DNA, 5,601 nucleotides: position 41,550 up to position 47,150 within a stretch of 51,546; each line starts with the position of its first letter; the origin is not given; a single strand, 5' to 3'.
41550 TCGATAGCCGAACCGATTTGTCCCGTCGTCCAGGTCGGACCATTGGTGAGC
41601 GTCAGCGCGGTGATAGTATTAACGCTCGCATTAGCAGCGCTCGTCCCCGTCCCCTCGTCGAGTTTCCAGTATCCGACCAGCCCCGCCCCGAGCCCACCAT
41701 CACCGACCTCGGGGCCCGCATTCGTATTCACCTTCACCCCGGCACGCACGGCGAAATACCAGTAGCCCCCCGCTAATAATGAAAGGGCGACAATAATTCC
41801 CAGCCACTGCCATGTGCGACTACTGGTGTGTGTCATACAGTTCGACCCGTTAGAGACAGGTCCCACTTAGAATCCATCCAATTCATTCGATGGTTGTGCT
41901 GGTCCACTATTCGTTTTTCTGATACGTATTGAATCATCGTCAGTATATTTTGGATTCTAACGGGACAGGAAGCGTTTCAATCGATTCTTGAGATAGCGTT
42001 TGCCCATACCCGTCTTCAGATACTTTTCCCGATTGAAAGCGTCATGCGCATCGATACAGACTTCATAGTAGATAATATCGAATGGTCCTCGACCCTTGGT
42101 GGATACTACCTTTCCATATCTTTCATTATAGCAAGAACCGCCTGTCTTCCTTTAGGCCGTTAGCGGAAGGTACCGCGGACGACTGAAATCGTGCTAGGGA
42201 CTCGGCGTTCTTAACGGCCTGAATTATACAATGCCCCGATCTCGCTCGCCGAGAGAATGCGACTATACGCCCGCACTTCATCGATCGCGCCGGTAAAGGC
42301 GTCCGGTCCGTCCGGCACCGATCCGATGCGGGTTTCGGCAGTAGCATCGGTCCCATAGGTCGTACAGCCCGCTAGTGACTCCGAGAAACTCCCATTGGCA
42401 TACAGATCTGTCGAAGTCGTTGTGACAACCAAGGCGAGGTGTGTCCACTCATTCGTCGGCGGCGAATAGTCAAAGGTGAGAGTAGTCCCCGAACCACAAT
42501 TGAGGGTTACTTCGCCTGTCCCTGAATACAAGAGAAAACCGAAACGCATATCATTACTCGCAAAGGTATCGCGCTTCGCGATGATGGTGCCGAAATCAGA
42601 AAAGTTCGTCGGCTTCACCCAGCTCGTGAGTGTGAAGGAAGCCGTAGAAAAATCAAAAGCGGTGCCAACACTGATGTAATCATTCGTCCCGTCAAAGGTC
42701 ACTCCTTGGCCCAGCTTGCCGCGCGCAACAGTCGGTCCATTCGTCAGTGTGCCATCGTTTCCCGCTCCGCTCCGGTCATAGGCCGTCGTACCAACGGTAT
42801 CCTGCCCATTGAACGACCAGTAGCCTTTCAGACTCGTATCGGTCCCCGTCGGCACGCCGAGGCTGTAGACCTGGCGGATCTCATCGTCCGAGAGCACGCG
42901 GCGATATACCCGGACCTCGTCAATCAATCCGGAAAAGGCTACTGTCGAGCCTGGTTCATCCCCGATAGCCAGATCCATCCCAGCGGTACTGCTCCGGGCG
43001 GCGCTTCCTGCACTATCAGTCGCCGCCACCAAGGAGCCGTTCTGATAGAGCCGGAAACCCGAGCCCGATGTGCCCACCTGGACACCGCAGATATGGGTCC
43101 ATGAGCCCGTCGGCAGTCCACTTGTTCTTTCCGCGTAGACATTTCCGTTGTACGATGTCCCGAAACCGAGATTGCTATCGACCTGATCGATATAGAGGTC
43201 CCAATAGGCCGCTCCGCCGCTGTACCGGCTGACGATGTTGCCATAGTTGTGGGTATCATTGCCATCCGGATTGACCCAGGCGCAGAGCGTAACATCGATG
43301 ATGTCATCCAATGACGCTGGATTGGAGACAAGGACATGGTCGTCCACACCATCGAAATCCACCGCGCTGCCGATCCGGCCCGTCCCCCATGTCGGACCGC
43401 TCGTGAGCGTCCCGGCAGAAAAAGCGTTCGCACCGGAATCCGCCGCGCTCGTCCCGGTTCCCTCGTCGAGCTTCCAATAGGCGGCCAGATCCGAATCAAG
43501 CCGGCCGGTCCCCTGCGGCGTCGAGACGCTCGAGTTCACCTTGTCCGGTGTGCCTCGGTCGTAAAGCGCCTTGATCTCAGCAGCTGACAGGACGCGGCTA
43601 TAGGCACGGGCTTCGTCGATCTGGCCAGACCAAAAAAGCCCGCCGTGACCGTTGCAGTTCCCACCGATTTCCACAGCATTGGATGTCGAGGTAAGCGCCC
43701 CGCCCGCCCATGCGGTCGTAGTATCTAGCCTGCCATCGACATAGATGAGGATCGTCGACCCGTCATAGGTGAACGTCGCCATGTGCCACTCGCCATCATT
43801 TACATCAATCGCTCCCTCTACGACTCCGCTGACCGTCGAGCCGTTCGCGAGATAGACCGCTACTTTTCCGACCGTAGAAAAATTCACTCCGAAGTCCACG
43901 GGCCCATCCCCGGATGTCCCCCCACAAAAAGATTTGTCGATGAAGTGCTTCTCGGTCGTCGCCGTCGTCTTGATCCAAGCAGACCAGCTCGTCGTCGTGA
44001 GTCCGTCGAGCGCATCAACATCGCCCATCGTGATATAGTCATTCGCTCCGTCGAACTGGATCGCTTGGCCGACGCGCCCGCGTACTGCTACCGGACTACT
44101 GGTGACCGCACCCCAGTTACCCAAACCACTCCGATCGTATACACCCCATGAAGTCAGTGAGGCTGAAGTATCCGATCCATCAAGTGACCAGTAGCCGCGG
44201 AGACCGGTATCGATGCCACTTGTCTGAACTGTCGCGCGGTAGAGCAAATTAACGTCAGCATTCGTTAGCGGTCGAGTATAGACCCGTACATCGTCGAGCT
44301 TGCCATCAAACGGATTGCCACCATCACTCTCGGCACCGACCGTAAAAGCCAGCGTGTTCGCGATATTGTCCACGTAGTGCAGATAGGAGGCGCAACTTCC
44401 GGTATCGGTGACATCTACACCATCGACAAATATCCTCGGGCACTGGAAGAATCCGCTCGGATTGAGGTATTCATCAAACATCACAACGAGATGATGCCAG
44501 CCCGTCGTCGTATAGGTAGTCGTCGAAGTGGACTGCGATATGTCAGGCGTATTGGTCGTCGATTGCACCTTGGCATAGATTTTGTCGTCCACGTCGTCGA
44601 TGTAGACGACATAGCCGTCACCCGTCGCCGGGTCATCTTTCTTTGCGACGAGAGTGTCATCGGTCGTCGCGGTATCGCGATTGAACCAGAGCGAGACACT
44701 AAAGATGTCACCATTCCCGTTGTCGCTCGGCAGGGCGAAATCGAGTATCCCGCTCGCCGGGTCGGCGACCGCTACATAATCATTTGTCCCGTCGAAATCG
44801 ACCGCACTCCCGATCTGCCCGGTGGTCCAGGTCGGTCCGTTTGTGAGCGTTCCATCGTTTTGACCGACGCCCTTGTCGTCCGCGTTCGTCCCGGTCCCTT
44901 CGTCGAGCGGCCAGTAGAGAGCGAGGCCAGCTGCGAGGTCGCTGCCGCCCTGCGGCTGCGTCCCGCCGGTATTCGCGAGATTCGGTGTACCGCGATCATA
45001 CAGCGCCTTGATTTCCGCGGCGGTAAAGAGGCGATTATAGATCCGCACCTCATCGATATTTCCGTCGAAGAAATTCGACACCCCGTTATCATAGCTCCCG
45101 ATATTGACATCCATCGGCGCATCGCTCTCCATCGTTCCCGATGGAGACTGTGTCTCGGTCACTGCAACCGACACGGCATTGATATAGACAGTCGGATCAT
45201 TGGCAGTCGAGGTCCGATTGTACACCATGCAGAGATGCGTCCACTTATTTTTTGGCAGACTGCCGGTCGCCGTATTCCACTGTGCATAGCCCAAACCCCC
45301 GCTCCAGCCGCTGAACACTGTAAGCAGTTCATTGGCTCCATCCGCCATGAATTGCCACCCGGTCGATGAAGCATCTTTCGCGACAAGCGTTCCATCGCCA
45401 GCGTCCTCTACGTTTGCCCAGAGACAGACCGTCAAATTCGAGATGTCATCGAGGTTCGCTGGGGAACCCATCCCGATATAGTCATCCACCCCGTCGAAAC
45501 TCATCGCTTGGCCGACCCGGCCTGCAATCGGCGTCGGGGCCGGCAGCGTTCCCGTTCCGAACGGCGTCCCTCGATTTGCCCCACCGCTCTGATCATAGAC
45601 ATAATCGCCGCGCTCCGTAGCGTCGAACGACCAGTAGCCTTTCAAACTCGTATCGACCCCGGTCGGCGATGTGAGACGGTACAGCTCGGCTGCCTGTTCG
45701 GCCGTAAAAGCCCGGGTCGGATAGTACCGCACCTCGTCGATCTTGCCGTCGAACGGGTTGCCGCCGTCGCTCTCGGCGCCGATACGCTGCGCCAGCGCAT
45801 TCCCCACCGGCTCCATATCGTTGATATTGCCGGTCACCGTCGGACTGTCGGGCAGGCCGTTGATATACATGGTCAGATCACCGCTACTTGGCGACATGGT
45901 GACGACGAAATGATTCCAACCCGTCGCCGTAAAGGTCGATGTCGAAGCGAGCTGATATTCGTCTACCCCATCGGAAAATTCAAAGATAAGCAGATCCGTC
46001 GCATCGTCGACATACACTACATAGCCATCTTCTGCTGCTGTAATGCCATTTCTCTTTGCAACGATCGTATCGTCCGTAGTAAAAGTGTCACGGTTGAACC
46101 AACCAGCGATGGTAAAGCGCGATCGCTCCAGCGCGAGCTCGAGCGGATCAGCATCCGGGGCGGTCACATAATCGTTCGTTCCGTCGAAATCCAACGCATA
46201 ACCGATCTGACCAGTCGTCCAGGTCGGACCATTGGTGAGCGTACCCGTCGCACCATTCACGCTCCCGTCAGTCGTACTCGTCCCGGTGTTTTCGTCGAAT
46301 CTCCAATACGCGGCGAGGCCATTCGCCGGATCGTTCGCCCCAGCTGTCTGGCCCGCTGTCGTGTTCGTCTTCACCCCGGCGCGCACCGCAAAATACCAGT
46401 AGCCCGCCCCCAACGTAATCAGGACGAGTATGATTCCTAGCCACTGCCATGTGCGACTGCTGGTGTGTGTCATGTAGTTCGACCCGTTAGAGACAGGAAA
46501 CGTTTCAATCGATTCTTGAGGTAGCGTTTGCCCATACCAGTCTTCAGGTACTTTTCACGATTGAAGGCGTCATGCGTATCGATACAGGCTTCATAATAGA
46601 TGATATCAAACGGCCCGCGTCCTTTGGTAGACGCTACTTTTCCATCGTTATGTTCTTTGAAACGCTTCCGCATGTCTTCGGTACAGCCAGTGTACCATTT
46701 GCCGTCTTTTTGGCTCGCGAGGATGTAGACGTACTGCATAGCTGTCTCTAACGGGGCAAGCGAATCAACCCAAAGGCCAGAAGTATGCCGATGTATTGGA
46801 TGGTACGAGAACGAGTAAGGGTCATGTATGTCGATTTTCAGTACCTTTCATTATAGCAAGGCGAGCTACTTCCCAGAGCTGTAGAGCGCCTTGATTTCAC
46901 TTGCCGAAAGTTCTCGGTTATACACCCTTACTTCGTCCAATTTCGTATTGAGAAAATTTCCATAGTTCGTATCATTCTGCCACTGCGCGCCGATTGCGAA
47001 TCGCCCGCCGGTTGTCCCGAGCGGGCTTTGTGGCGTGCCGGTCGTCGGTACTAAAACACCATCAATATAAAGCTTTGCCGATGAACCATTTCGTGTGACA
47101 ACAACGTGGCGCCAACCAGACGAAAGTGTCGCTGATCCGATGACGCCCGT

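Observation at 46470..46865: Intact GIY-YIG nuclease ORF bracketed by a perfect 14-bp inverted repeat and wedged between LamG genes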

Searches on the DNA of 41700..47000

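Call 23: search_rna_families(source=window, start=41700, end=47000, threshold=evalue, max_evalue=1)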
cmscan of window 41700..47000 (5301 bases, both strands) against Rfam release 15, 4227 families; matches with E-value up to 1: 1.
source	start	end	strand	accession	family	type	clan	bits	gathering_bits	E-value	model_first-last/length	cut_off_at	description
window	44918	44969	-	RF03997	mir-8510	Gene; miRNA;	-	22.4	60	0.35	1-67/67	no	mir-8510 microRNA precursor family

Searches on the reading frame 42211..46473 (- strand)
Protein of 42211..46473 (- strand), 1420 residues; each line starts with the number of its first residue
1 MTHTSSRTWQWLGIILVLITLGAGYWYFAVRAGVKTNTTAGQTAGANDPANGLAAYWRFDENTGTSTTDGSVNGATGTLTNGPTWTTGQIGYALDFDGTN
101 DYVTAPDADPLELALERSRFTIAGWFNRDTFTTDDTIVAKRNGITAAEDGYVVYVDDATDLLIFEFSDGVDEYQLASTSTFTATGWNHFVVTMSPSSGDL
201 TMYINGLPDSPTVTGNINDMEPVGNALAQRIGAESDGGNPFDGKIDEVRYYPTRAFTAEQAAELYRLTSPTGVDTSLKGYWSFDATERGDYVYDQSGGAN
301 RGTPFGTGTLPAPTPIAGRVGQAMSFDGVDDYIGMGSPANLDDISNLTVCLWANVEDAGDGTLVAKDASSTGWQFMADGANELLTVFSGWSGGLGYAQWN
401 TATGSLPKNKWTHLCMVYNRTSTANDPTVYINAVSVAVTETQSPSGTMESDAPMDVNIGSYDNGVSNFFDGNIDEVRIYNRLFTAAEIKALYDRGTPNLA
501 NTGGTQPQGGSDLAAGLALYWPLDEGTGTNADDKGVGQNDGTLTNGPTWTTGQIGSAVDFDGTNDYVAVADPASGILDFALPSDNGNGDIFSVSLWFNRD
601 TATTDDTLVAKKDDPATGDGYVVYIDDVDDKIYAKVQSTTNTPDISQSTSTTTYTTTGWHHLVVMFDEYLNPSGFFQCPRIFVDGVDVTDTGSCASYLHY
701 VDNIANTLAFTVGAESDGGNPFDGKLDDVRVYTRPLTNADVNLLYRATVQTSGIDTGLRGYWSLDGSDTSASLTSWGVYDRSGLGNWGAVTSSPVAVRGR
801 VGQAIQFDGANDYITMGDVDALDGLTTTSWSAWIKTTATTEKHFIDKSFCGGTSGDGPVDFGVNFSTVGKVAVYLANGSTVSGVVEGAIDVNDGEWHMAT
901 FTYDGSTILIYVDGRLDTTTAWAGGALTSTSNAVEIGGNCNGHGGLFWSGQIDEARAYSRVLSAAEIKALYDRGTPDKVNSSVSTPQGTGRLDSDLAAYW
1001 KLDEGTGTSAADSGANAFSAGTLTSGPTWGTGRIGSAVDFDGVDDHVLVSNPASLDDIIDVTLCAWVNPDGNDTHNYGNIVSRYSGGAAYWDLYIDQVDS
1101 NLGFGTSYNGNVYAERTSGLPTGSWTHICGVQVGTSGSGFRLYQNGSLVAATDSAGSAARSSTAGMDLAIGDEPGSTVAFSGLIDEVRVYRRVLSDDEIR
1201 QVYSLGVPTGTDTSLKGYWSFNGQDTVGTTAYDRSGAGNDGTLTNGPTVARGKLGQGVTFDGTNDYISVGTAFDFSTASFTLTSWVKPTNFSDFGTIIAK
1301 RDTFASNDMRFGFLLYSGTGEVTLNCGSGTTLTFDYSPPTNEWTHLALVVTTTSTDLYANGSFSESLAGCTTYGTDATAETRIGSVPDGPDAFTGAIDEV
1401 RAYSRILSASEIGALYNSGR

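Call 11: search_protein_families(library=pfam, proteins=[window:42211-46473:-], max_evalue=0.01)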
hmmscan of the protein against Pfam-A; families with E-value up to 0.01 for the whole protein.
window:42211-46473:- (1420 aa): 4 families
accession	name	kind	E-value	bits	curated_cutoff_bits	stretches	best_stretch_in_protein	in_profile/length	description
PF13385.13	Laminin_G_3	-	8.4e-143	471.2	27.6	6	1261-1412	1-150/151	Concanavalin A-like lectin/glucanases superfamily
PF02210.31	Laminin_G_2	-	1.4e-05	26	22.9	1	871-939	30-99/126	Laminin G domain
PF00054.30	Laminin_G_1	-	0.00027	21.6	24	1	869-932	29-93/131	Laminin G domain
PF14099.13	Polysacc_lyase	-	0.0025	18.2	29.9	0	400-477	134-210/210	Polysaccharide lyase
